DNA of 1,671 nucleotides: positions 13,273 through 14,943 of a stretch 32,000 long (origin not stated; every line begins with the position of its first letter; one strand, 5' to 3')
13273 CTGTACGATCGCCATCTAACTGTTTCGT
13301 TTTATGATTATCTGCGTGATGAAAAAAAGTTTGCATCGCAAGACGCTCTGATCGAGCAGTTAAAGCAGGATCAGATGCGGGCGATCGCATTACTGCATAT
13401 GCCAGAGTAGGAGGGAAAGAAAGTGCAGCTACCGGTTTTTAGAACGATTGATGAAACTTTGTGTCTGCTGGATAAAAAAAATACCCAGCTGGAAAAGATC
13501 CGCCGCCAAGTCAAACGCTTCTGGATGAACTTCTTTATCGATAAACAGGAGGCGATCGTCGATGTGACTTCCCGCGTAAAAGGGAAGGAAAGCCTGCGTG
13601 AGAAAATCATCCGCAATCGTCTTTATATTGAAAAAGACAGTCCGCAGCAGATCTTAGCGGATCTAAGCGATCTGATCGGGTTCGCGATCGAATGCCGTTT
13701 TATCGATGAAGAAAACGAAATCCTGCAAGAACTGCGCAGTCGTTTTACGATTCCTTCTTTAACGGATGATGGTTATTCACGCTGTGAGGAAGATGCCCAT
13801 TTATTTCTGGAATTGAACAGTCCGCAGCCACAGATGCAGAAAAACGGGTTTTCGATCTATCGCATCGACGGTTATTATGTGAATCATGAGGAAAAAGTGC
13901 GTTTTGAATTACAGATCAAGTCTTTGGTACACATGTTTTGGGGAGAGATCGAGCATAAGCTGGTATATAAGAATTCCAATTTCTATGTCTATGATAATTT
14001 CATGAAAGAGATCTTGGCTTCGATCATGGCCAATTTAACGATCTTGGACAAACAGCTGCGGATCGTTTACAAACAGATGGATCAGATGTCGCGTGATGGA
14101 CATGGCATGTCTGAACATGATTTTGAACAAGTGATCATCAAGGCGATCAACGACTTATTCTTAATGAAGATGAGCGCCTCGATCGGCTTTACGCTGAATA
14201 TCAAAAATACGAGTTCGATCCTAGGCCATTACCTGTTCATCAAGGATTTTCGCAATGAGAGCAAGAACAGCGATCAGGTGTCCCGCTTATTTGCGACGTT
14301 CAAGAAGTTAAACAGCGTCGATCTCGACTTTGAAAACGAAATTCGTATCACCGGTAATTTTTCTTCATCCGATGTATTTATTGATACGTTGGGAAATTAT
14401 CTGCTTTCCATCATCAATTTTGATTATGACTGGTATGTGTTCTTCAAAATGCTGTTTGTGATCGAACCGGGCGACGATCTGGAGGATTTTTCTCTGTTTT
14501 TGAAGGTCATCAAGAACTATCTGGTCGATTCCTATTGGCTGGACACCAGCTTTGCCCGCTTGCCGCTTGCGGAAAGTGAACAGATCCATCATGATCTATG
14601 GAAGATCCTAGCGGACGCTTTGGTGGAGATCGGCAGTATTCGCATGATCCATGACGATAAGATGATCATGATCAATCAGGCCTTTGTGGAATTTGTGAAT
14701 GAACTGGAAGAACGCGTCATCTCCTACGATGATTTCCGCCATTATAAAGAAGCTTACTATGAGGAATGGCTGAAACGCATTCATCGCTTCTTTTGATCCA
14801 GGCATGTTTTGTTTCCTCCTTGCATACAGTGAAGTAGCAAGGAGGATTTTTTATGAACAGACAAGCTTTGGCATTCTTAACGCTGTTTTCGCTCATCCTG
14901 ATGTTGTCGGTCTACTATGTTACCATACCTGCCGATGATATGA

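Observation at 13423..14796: Divergent small-alarmone-synthetase-like domain fused to a ~270-aa unknown C-terminal domain, placed after truB-ribF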

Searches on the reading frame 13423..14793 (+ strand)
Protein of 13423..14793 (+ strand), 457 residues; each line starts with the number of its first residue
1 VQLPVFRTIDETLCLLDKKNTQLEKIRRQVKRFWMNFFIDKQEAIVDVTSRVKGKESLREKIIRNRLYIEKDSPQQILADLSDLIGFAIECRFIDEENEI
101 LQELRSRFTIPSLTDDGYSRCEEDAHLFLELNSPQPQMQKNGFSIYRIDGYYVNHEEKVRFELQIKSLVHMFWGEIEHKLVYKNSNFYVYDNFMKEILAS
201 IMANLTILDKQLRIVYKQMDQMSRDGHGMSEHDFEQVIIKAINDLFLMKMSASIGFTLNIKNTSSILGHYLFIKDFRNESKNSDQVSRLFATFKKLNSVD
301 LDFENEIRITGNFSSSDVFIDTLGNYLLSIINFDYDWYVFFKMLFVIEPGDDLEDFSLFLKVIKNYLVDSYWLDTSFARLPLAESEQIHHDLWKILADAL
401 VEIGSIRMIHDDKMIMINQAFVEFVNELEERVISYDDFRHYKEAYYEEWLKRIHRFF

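Call 3: search_protein_families(library=pfam, proteins=[window:13423-14793:+], max_evalue=10)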
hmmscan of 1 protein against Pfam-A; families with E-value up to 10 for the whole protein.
window:13423-14793:+ (457 aa): 2 families
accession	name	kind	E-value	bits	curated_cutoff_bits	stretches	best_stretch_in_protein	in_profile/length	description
PF04607.23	RelA_SpoT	-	3.5e-13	50.2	27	1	50-185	1-111/113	Region found in RelA / SpoT proteins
PF22476.1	Ago_N_3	-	0.064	13.5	27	1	131-148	9-26/60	Argonaute, N-terminal domain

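Call 4: search_protein_families(library=ncbifam, proteins=[window:13423-14793:+], max_evalue=10)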
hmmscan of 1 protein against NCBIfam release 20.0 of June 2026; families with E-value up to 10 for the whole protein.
window:13423-14793:+ (457 aa): 1 family
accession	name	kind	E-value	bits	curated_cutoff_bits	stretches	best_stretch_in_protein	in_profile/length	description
NF053588.1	GTPPhKinYjbM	equivalog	4e-09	36.5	320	2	36-115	27-102/201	GTP diphosphokinase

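Call 5: search_protein_families(library=padloc, proteins=[window:13423-14793:+], max_evalue=10)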
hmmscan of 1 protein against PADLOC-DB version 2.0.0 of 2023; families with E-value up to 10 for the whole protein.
window:13423-14793:+ (457 aa): 0 families

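Call 6: search_solved_structures(query=window:13423-14793:+, max_evalue=10, show_alignments=3)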
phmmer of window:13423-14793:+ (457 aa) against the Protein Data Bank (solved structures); distinct sequences matched with E-value up to 10: 12.
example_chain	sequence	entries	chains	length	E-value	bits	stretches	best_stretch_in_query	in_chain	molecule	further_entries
3l9d_A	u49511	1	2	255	7.7e-08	35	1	43-213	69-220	Putative GTP pyrophosphokinase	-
2be3_A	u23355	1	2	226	5.4e-06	28.9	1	40-195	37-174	GTP pyrophosphokinase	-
6fgk_A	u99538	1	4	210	3.1e-05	26.4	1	45-187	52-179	GTP pyrophosphokinase YwaC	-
5f2v_V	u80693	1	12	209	5.5e-05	25.6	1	38-186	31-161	GTP pyrophosphokinase YjbM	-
5ded_D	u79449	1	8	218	6.1e-05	25.4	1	38-186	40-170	GTP pyrophosphokinase YjbM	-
5dec_A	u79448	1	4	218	6.4e-05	25.4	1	37-186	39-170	GTP pyrophosphokinase YjbM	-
6ewz_A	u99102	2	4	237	0.00013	24.3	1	38-217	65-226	GTP pyrophosphokinase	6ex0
6fgj_A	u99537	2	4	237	0.00019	23.8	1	38-201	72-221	GTP pyrophosphokinase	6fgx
2olm_A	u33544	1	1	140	0.081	15.1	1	29-74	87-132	Nucleoporin-like protein RIP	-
2d9l_A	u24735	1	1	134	0.12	14.6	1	29-72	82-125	Nucleoporin-like protein RIP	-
3f1z_A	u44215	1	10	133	0.9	11.7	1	246-303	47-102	putative nucleic acid-binding lipoprotein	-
4j2f_A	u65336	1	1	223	1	11.5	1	27-75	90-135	Glutathione s-transferase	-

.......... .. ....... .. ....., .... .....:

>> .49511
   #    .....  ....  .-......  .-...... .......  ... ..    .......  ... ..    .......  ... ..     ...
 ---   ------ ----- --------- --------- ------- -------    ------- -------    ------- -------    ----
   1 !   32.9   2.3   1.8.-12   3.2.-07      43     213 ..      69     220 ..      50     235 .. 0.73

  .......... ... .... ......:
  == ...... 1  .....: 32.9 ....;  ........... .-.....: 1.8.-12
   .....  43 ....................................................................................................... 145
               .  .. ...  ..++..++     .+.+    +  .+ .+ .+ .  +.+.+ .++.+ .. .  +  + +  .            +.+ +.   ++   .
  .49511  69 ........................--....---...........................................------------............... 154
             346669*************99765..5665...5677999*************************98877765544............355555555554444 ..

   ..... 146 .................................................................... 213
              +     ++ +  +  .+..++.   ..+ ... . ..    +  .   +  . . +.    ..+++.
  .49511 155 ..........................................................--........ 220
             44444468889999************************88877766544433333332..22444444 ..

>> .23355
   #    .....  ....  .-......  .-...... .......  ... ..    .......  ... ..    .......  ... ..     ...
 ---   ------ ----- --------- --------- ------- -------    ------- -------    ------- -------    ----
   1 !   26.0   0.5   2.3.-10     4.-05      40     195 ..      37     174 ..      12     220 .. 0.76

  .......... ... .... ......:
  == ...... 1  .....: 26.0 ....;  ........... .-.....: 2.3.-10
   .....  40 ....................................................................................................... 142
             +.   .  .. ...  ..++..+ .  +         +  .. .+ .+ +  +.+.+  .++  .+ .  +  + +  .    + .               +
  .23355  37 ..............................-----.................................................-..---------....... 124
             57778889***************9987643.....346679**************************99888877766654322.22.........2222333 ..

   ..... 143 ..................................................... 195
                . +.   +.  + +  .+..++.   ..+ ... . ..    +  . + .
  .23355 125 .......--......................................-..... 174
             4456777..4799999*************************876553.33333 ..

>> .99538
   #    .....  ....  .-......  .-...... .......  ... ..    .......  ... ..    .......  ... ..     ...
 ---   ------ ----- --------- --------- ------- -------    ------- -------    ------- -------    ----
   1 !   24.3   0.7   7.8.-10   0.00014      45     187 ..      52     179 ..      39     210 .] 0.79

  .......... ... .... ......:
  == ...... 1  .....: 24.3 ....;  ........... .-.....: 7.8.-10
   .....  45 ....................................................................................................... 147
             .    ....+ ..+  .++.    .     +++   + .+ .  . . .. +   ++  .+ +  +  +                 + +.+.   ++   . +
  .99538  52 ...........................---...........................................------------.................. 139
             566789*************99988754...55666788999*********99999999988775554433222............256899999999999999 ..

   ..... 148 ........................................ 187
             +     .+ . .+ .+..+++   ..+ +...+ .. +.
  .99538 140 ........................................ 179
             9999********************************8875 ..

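Call 7: find_homologous_proteins(query=window:13423-14793:+, max_evalue=0.001)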
Query window:13423-14793:+ (457 aa): 989 proteins with E <= 0.001 among 6517 candidates; the best 120 are listed.
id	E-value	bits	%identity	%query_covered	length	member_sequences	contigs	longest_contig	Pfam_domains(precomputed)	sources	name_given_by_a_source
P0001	0.0e+0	1013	100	100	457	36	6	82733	PF04607.24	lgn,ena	-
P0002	4.8e-217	739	74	100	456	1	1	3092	PF04607.24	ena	-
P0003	3.8e-184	631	63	100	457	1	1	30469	PF04607.24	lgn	-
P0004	2.0e-183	629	64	99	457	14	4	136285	PF04607.24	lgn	-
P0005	8.4e-180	617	61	100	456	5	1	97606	PF04607.24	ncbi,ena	-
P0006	1.4e-179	616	61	100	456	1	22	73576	PF04607.24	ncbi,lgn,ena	-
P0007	1.8e-179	615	61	100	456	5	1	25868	PF04607.24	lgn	-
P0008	7.4e-177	607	61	100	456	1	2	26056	PF04607.24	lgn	-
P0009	1.3e-176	606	62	100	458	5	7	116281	PF04607.24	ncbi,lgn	ncbi:MAG: RelA/spoT family protein [Erysipelotrichaceae bacterium]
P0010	1.9e-176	606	61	100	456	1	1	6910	PF04607.24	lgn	-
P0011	6.0e-176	604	61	100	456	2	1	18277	PF04607.24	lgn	-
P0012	2.9e-175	602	60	100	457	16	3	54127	PF04607.24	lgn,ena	-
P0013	6.0e-175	601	60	100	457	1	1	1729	PF04607.24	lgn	-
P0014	6.4e-175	600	60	100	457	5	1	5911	PF04607.24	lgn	-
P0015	1.9e-174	599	60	100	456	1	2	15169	PF04607.24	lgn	-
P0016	7.3e-174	597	61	100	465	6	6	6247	PF04607.24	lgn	-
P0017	1.6e-173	596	60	100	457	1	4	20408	PF04607.24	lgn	-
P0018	2.6e-173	595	60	100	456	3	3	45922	PF04607.24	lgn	-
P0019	6.7e-173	594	60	100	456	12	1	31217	PF04607.24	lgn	-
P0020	1.0e-172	593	60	100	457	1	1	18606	PF04607.24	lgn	-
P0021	1.4e-172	593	60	100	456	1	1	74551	PF04607.24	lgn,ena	-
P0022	2.6e-172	592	59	100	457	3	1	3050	PF04607.24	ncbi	ncbi:MAG: RelA/spoT family protein [Longicatena sp.]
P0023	3.8e-172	591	60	100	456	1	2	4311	PF04607.24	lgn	-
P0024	5.5e-172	591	58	100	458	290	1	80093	PF04607.24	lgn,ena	-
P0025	3.0e-171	588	59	100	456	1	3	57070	PF04607.24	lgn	-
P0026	3.2e-171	588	59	100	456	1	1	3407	PF04607.24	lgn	-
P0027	4.5e-171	588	59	100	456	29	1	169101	PF04607.24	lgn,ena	-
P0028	5.0e-171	588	58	100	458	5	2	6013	PF04607.24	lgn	-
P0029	6.2e-171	587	59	100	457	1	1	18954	PF04607.24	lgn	-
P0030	6.4e-171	587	58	100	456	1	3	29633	PF04607.24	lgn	-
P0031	1.3e-170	586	59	100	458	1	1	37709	PF04607.24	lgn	-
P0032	1.4e-170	586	59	100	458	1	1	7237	PF04607.24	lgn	-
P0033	1.7e-170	586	59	100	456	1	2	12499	PF04607.24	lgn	-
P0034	1.8e-170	586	59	100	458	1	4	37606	PF04607.24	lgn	-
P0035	2.3e-170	586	59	100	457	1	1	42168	PF04607.24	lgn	-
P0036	2.8e-170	585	59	100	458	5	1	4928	PF04607.24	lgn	-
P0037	3.1e-170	585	59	100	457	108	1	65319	PF04607.24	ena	-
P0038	4.0e-170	585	58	100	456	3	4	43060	PF04607.24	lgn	-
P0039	4.1e-170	585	59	100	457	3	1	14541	PF04607.24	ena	-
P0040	4.3e-170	585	59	100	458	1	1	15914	PF04607.24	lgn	-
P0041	7.2e-170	584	58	100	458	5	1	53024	PF04607.24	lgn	-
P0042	1.5e-169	583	59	100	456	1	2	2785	PF04607.24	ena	-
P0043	2.8e-169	582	59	100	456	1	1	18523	PF04607.24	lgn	-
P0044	7.1e-169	581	60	100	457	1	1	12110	PF04607.24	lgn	-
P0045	7.8e-169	580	59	100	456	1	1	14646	PF04607.24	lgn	-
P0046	1.5e-168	579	58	100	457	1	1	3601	PF04607.24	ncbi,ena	-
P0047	1.7e-168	579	59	100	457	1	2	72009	PF04607.24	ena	-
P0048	1.8e-168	579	58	100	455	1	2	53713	PF04607.24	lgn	-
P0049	2.0e-168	579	59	100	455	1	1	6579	PF04607.24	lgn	-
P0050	2.5e-168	579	60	100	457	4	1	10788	PF04607.24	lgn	-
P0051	3.2e-168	578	58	100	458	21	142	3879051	PF04607.24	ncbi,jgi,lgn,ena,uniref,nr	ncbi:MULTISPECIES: RelA/spoT family protein [Bacillota]|uniref:RelA/spoT family protein n=2 Tax=Amed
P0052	4.7e-168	578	59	100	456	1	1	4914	PF04607.24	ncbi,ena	-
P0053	5.0e-168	578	58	100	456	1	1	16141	PF04607.24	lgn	-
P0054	5.6e-168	578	57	100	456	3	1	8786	PF04607.24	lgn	-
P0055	1.7e-167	576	57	100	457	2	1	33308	PF04607.24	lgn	-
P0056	3.8e-167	575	59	100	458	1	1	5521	PF04607.24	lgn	-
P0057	5.2e-167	574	59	100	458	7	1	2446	PF04607.24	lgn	-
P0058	6.2e-167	574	58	100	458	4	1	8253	PF04607.24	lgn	-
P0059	1.2e-166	573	58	100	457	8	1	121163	PF04607.24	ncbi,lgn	-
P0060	1.7e-166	573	59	100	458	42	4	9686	PF04607.24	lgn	-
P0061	3.4e-166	572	58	100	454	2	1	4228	PF04607.24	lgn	-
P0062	5.6e-166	571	57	100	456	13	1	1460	PF04607.24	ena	-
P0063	1.2e-165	570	58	100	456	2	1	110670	PF04607.24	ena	-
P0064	2.8e-165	569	58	100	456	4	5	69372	PF04607.24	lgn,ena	-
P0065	9.7e-165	567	57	100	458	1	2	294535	PF04607.24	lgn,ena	-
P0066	1.3e-164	567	57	100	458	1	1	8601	PF04607.24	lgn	-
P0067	3.6e-164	565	56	100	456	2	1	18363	PF04607.24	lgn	-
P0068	3.8e-164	565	57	100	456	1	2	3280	PF04607.24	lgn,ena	-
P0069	3.9e-164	565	57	100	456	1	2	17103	PF04607.24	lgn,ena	-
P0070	1.1e-163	563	56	100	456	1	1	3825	PF04607.24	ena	-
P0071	1.4e-163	563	56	100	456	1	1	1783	PF04607.24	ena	-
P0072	1.5e-163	563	57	100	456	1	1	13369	PF04607.24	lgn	-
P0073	1.7e-163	563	57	100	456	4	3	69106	PF04607.24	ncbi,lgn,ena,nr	ncbi:MAG: RelA/spoT family protein [Erysipelotrichaceae bacterium]|nr:RelA/spoT family protein [Erys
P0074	3.2e-163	562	57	100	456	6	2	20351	PF04607.24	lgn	-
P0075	5.0e-163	561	58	100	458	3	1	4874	PF04607.24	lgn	-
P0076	6.6e-163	561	57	100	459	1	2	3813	PF04607.24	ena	-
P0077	7.5e-163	561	56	100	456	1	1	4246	PF04607.24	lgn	-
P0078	7.6e-163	561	58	100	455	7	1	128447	PF04607.24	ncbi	-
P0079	1.3e-162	560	57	100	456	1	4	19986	PF04607.24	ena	-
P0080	1.4e-162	560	58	99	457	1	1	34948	PF04607.24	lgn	-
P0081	1.9e-162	559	56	100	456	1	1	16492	PF04607.24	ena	-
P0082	2.2e-162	559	57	100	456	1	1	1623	PF04607.24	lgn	-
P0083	2.3e-162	559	57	100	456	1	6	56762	PF04607.24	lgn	-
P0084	3.0e-162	559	57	100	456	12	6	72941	PF04607.24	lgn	-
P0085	3.1e-162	559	55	100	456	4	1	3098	PF04607.24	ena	-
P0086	6.5e-162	558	56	100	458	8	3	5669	PF04607.24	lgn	-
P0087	7.0e-162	558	56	100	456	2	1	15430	PF04607.24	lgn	-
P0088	8.4e-162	557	57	100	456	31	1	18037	PF04607.24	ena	-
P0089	8.8e-162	557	55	100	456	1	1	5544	PF04607.24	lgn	-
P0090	9.0e-162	557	57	100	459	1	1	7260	PF04607.24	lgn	-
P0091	2.0e-161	556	56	100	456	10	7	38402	PF04607.24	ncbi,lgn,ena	-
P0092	5.0e-161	555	56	100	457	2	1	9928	PF04607.24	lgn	-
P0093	8.4e-161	554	57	100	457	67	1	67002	PF04607.24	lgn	-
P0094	1.7e-160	553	56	100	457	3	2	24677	PF04607.24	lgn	-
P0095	2.0e-160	553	56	100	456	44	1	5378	PF04607.24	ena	-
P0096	1.8e-159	550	55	100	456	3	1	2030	PF04607.24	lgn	-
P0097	3.9e-159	548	55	100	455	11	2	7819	PF04607.24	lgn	-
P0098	3.5e-158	545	56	100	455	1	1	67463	PF04607.24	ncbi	-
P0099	5.3e-158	545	56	100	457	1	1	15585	PF04607.24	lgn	-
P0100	6.8e-158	544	56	100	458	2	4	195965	PF04607.24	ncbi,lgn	ncbi:MAG: RelA/spoT family protein [Erysipelotrichaceae bacterium]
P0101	2.3e-157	543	55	100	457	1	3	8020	PF04607.24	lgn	-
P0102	3.0e-156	539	55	100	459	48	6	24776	PF04607.24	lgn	-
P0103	4.1e-155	535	54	100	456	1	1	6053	PF04607.24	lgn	-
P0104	3.0e-154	532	54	100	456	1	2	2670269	PF04607.24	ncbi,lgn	-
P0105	1.9e-151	523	54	100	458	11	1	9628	PF04607.24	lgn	-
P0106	8.2e-151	521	52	100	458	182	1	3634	PF04607.24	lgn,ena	-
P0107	1.2e-150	520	52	100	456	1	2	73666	PF04607.24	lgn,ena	-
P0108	2.2e-150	520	55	100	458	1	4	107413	PF04607.24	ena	-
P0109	2.4e-150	520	53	100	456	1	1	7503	PF04607.24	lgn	-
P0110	1.7e-149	517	53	100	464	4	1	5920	PF04607.24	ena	-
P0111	2.3e-149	516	52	100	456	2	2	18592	PF04607.24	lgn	-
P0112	5.3e-149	515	52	100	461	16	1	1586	PF04607.24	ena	-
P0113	6.3e-149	515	52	99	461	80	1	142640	PF04607.24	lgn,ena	-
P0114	7.1e-149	515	52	100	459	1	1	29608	PF04607.24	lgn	-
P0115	7.0e-148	511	53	100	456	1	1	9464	PF04607.24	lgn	-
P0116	5.9e-147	508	51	100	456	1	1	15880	PF04607.24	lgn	-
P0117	9.1e-147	508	53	100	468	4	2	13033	PF04607.24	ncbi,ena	-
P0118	2.1e-146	507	50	100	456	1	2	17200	PF04607.24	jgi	-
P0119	7.2e-146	505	50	100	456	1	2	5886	PF04607.24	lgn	-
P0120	7.8e-146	505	52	100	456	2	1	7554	PF04607.24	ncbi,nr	ncbi:MAG: RelA/spoT family protein [Erysipelotrichia bacterium]|nr:RelA/spoT family protein [Erysipe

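Call 15: search_protein_representatives(protein=window:13423-14793:+)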
Query: 457 residues. Proteins with E-value up to 0.001 (for the whole library): 551; up to 1e-10: 278; up to 1e-30: 111. The best 150 are listed.
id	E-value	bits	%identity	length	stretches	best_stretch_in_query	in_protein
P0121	4.9e-146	503.6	52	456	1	1-453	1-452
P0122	1.7e-118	412.9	47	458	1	1-437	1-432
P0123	3.6e-117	408.5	46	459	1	1-457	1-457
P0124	2.8e-108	379.2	41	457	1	1-443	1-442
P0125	5.6e-104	365.0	42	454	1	1-454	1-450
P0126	7.6e-99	348.1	39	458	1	1-454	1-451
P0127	2.6e-98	346.4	41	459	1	1-444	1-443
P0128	1.4e-95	337.3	38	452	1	1-445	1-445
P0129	2.6e-90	320.0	41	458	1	1-417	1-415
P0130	2.6e-90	320.0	54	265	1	194-457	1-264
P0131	6.3e-88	312.1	38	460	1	1-442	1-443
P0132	1.5e-84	301.0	36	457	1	1-425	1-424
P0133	6.5e-84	298.9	40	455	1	1-427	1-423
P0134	1.0e-83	298.3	64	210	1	250-457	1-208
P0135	2.5e-82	293.7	36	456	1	2-431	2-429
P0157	2.1e-70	254.4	36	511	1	1-438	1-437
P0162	4.2e-67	243.5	34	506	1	1-427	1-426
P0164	7.7e-67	242.6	34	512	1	1-443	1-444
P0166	2.6e-65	237.6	31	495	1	1-450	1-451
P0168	2.3e-64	234.5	32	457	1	4-454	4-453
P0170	2.6e-64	234.3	34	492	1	2-443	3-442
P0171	2.6e-63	231.0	35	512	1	1-443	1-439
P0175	2.7e-61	224.4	35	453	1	2-365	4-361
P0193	4.7e-51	190.6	32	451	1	1-362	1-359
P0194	5.7e-51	190.3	31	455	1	1-413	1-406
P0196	1.9e-50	188.6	29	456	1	1-405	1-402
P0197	2.6e-50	188.2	31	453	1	1-448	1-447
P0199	1.3e-49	185.8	29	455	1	1-363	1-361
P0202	7.1e-49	183.4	28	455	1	3-427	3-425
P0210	1.0e-45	173.0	31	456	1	1-359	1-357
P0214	1.5e-43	165.9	32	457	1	1-368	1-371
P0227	1.0e-34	136.8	33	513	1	14-372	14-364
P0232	1.6e-30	123.0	36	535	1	46-302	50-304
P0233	4.1e-30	121.6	38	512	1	8-225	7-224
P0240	7.1e-28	114.2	27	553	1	10-415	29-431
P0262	1.0e-24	103.8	29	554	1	8-371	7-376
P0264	1.4e-24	103.4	29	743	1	10-289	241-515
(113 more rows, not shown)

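Call 16: predict_structure(alignment_id=A1)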
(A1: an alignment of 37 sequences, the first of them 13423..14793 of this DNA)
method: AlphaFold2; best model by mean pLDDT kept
length: 457 residues; sequences in the alignment: 37
mean_pLDDT: 79.8   pTM: 0.50
mean pLDDT of the five models: 79.8, 79.2, 77.4, 76.6, 74.9
residues with pLDDT >= 90: 145; 70-90: 181; 50-70: 116; < 50: 15
segments of 3 or more residues with pLDDT < 50: 184-189
pLDDT, mean of each block of 10 residues (from residue 1): 74 90 92 90 83 87 83 86 89 84 91 84 91 80 78 88 84 62 49 58 61 61 56 64 65 54 74 68 58 66 79 90 94 86 76 83 88 87 93 96 89 90 93 92 95 91
secondary structure, 60 per line:
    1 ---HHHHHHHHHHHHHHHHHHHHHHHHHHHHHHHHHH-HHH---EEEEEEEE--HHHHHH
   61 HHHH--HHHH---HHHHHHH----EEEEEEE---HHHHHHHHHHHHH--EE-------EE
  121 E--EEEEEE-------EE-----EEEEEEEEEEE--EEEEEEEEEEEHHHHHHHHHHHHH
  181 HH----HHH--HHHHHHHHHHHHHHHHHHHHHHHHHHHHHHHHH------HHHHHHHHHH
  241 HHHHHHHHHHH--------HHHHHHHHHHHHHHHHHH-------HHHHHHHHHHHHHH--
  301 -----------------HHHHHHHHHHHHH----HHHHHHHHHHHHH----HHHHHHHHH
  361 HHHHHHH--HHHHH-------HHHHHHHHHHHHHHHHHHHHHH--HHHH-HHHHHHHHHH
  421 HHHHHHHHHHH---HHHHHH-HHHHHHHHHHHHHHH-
elements in order: H4-37 E45-52 H55-64 H67-70 H74-80 E85-91 H95-107 E119-121 E124-129 E144-154 E157-167 H168-182 H192-224 H231-251 H260-277 H285-298 H318-330 H335-347 H352-367 H370-374 H382-403 H406-409 H411-431 H435-440 H442-456
